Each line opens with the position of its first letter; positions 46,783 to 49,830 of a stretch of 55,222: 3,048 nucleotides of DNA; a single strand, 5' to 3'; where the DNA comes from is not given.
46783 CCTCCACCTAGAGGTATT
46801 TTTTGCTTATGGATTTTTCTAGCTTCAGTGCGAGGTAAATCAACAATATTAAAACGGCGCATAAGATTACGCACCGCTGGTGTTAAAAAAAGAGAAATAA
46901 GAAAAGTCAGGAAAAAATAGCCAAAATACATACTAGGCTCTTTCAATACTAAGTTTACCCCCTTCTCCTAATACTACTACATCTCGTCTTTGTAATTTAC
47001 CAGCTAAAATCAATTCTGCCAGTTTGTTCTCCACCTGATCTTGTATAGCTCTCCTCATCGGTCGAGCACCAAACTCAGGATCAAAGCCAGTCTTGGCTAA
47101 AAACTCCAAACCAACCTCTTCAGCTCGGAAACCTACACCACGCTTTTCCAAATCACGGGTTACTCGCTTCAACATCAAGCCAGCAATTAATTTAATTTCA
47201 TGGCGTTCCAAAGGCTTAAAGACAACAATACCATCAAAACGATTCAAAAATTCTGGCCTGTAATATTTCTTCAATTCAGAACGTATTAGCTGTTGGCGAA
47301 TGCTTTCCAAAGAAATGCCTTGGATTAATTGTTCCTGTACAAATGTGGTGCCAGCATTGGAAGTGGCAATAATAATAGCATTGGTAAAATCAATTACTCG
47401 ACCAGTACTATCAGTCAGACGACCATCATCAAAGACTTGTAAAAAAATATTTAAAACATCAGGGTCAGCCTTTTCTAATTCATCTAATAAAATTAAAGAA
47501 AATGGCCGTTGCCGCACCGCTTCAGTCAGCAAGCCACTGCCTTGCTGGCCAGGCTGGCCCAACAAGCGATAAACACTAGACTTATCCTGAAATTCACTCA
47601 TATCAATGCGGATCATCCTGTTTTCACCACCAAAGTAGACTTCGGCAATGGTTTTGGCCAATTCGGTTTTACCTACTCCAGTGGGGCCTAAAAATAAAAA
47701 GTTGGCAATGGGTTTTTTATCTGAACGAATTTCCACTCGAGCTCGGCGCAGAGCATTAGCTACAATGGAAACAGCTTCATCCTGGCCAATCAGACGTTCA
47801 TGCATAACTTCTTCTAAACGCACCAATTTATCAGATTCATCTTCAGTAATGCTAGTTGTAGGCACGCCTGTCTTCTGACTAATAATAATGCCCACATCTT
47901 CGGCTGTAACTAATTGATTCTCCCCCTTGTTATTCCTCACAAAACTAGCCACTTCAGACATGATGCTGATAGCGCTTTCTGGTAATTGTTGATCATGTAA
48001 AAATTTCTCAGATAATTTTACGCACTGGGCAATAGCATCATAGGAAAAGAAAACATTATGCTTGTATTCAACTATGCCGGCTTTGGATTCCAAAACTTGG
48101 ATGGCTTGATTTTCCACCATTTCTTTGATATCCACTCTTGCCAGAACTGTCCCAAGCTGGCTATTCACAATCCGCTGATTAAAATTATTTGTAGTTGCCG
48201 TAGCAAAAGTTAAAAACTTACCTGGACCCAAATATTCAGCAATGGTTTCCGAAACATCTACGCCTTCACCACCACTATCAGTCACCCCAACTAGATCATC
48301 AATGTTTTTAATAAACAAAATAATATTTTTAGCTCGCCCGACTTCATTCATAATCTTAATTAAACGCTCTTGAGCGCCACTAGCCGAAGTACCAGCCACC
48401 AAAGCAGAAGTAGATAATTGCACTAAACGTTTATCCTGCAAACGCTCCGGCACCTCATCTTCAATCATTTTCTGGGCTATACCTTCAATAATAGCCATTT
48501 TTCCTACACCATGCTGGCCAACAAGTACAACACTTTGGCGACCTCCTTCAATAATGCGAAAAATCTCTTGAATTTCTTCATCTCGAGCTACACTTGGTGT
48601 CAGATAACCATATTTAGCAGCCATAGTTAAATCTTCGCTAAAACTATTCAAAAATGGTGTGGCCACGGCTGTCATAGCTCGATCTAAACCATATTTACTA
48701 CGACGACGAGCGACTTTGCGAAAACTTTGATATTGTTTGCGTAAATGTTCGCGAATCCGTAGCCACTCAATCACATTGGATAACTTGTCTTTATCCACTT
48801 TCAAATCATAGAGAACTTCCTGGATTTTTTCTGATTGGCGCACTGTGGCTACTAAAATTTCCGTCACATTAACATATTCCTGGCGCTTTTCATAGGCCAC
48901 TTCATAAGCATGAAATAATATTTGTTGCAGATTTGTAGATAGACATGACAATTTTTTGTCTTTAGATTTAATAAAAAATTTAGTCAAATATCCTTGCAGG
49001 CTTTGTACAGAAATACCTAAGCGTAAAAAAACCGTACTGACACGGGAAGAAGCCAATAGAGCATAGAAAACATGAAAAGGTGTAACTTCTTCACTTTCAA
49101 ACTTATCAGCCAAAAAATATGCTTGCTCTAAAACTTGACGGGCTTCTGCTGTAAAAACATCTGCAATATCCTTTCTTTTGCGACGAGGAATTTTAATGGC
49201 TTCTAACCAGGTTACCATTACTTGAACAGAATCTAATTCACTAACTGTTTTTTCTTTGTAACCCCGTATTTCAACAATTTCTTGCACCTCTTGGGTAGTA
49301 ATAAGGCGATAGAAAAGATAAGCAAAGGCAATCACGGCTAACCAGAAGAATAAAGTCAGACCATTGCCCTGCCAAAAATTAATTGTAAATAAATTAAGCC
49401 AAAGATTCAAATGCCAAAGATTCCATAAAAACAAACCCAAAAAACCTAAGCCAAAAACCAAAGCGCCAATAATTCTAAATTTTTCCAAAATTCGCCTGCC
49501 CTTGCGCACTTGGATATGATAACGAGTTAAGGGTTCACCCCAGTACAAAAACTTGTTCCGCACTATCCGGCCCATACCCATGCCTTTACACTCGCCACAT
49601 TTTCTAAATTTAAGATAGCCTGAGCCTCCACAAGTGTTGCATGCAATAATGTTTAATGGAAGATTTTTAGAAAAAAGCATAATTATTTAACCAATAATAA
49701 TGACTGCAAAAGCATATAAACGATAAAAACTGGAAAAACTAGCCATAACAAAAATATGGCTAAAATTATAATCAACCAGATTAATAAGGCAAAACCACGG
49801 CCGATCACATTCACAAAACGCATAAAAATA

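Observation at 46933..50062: Membrane-anchored Hsp100 with a DnaJ-type zinc finger and a dead D1 ATPase, in an operon with envelope genes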

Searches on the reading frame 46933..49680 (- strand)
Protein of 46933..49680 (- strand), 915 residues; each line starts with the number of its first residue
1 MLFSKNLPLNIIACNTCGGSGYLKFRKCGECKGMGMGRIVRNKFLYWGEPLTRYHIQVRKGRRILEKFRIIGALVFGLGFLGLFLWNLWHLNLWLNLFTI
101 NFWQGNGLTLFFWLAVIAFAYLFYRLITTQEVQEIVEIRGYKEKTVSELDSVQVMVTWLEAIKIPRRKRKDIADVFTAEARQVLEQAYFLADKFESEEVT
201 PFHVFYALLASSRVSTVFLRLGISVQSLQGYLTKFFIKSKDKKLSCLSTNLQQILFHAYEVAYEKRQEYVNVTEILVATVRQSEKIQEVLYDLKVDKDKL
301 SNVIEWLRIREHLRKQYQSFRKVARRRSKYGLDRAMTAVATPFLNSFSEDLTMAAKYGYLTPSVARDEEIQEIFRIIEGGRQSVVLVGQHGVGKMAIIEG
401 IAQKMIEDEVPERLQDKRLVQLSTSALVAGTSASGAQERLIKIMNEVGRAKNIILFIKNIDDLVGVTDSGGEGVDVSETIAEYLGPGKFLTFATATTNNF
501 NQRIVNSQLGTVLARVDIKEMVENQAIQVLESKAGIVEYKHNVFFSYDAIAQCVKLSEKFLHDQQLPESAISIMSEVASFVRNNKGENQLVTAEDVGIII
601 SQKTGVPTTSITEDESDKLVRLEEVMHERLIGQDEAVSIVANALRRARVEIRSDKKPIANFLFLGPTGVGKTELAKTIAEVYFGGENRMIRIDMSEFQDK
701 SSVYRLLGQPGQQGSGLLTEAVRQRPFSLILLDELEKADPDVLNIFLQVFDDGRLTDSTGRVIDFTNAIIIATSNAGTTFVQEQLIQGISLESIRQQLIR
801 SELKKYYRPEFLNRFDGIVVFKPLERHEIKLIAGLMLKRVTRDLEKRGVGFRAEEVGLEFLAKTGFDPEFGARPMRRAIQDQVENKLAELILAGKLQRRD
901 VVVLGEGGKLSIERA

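Call 3: search_protein_families(library=pfam, proteins=[window:46933-49680:-], max_evalue=0.01)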
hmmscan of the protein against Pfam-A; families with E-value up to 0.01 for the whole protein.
window:46933-49680:- (915 aa): 22 families
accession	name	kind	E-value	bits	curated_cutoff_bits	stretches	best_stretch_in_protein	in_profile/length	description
PF07724.20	AAA_2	-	2.9e-51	174.3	27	1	656-816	1-164/166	AAA domain (Cdc48 subfamily)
PF10431.15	ClpB_D2-small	-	1.4e-20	73.6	21.9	1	824-902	1-79/81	C-terminal, D2-small domain, of ClpB protein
PF00004.35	AAA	-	4.7e-18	66.3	21.2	2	662-775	2-109/131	ATPase family associated with various cellular activities (AAA)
PF07728.20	AAA_5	-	9.6e-13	48.8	22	1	660-778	1-125/139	AAA domain (dynein-related subfamily)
PF17871.7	AAA_lid_9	-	7.8e-12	45.5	22.8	1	524-604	3-82/104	AAA lid domain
PF13191.12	AAA_16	-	1.6e-07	32.4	32.6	0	364-408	3-51/167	AAA ATPase domain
PF13173.12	AAA_14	-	3.9e-06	27.3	27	0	662-738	6-74/129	AAA domain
PF13401.12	AAA_22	-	2.2e-05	25.2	27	1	663-752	10-110/130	AAA domain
PF00158.32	Sigma54_activat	-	3.8e-05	23.9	20.2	1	645-783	9-151/168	Sigma-54 interaction domain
PF03193.22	RsgA_GTPase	-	9.7e-05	22.7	30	0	355-404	82-129/174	RsgA GTPase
PF02861.25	Clp_N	-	0.00015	22.3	20.7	0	188-232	2-48/53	Clp amino terminal domain, pathogenicity island component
PF05673.19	DUF815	-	0.00016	21.4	23.8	0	621-708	21-103/249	Protein of unknown function (DUF815)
PF05729.18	NACHT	-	0.00019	21.7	26.7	0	662-788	4-143/167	NACHT domain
PF20720.3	nSTAND3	-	0.0002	21.5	27.2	0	662-693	21-52/155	Novel STAND NTPase 3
PF12775.13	AAA_7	-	0.00022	21.3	25.8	0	660-707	35-82/181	P-loop containing dynein motor region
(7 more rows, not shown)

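Call 4: search_protein_families(library=ncbifam, proteins=[window:46933-49680:-], max_evalue=0.01)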
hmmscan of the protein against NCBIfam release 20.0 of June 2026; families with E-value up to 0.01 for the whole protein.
window:46933-49680:- (915 aa): 26 families (the best 25 are shown)
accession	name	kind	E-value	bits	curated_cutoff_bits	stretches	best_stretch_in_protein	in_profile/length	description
TIGR03346.1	chaperone_ClpB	equivalog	1.1e-166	556.6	1232.1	2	589-906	526-845/853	ATP-dependent chaperone ClpB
TIGR02639.1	ClpA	equivalog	7e-147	490.7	993.15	1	178-899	3-727/734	ATP-dependent Clp protease ATP-binding subunit ClpA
NF033606.1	heat_AAA_ClpK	exception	8.4e-137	457.5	1900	2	582-902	567-894/949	heat shock survival AAA family ATPase ClpK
NF008118.0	PRK10865.1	equivalog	2e-136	456.1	1417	2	591-904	531-846/857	ATP-dependent chaperone ClpB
NF033607.0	disagg_AAA_ClpG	exception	4.9e-135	451.6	1900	2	590-902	554-872/932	AAA family protein disaggregase ClpG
TIGR03345.1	VI_ClpV1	equivalog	1.4e-131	440.4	884.95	2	589-897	527-841/852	type VI secretion system ATPase TssH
NF008263.0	PRK11034.1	equivalog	1.8e-103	346.9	1350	1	248-897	81-726/758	ATP-dependent Clp protease ATP-binding subunit ClpA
NF003745.1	PRK05342.1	equivalog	1.8e-09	36.9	359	1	613-681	56-132/418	ATP-dependent Clp protease ATP-binding subunit ClpX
NF003229.0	PRK04195.1-5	equivalog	4.6e-08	32.2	280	1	630-776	19-144/413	replication factor C large subunit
NF005304.0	PRK06835.1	equivalog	9.4e-07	28.2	215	1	650-685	175-210/330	ATP-binding protein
TIGR00390.1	hslU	equivalog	3.7e-06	26.1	362.45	1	626-696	10-82/441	ATP-dependent protease ATPase subunit HslU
TIGR00382.1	clpX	equivalog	9.9e-06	24.8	370.75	1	612-680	62-139/414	ATP-dependent protease ATP-binding subunit ClpX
TIGR02928.1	TIGR02928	subfamily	1.2e-05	24.4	181.3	0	624-680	11-62/366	orc1/cdc6 family replication initiation protein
NF038214.1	IS21_help_AAA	equivalog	1.5e-05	24.8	200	0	381-455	90-157/232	IS21-like element helper ATPase IstB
NF009067.0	PRK12402.1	equivalog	5.6e-05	22.3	317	0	639-701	17-81/340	replication factor C small subunit 2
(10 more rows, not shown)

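Call 7: find_homologous_proteins(query=window:46933-49680:-, max_evalue=1e-10)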
Query window:46933-49680:- (915 aa): 4235 proteins with E <= 1e-10 among 8000 candidates; the best 120 are listed.
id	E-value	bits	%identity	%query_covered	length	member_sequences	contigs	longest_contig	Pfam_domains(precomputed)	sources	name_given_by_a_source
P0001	0.0e+0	2015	100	100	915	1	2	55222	PF13173.13,PF02861.26,PF07724.21,PF00004.36,PF13401.13,PF17871.8,PF07728.21,PF10431.16,PF13191.13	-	-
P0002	0.0e+0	1800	87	100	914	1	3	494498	PF02861.26,PF07724.21,PF00004.36,PF17871.8,PF07728.21,PF10431.16,PF13191.13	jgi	-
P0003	0.0e+0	1531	74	100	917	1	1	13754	PF02861.26,PF07724.21,PF00004.36,PF17871.8,PF07728.21,PF10431.16,PF13191.13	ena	-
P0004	0.0e+0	1520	74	100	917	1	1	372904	PF02861.26,PF07724.21,PF00004.36,PF17871.8,PF07728.21,PF10431.16,PF13191.13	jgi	jgi:ATP-dependent Clp protease ATP-binding subunit ClpC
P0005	0.0e+0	1505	73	100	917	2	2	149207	PF02861.26,PF07724.21,PF00004.36,PF03193.23,PF17871.8,PF07728.21,PF10431.16,PF13191.13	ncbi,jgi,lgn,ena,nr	ncbi:MAG TPA: hypothetical protein DEB09_01725 [Candidatus Magasanikbacteria bacterium]|nr:hypotheti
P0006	0.0e+0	1483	72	100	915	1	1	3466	PF02861.26,PF00158.33,PF07724.21,PF00004.36,PF13401.13,PF17871.8,PF07728.21,PF10431.16,PF13191.13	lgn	-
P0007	0.0e+0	1474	71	99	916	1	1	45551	PF02861.26,PF00158.33,PF07724.21,PF00004.36,PF17871.8,PF07728.21,PF10431.16,PF13191.13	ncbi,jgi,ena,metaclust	metaclust:\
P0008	0.0e+0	1465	100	75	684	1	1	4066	PF00158.33,PF07724.21,PF00004.36,PF13401.13,PF17871.8,PF07728.21,PF10431.16,PF13191.13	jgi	-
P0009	0.0e+0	1457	71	100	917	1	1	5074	PF02861.26,PF00158.33,PF07724.21,PF00004.36,PF17871.8,PF07728.21,PF10431.16,PF13191.13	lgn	-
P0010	0.0e+0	1455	71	100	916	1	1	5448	PF02861.26,PF00158.33,PF07724.21,PF00004.36,PF13401.13,PF17871.8,PF07728.21,PF10431.16,PF20720.4,PF13191.13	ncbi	-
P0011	0.0e+0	1434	71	99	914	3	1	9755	PF02861.26,PF00158.33,PF07724.21,PF00004.36,PF13401.13,PF17871.8,PF07728.21,PF10431.16,PF13191.13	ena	-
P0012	0.0e+0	1426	69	100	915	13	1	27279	PF02861.26,PF01695.24,PF00158.33,PF07724.21,PF00004.36,PF17871.8,PF05673.20,PF07728.21,PF10431.16,PF13191.13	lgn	-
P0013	0.0e+0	1426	70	100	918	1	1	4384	PF02861.26,PF00158.33,PF07724.21,PF00004.36,PF13401.13,PF17871.8,PF07728.21,PF10431.16,PF13191.13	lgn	-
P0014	0.0e+0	1420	68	100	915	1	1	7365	PF02861.26,PF00158.33,PF07724.21,PF00004.36,PF17871.8,PF07728.21,PF10431.16,PF13191.13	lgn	-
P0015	0.0e+0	1415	69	100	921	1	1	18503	PF13173.13,PF02861.26,PF00158.33,PF07724.21,PF00004.36,PF13401.13,PF17871.8,PF07728.21,PF10431.16,PF13191.13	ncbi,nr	ncbi:MAG: ATP-dependent Clp protease ATP-binding subunit [Candidatus Magasanikbacteria bacterium]|nr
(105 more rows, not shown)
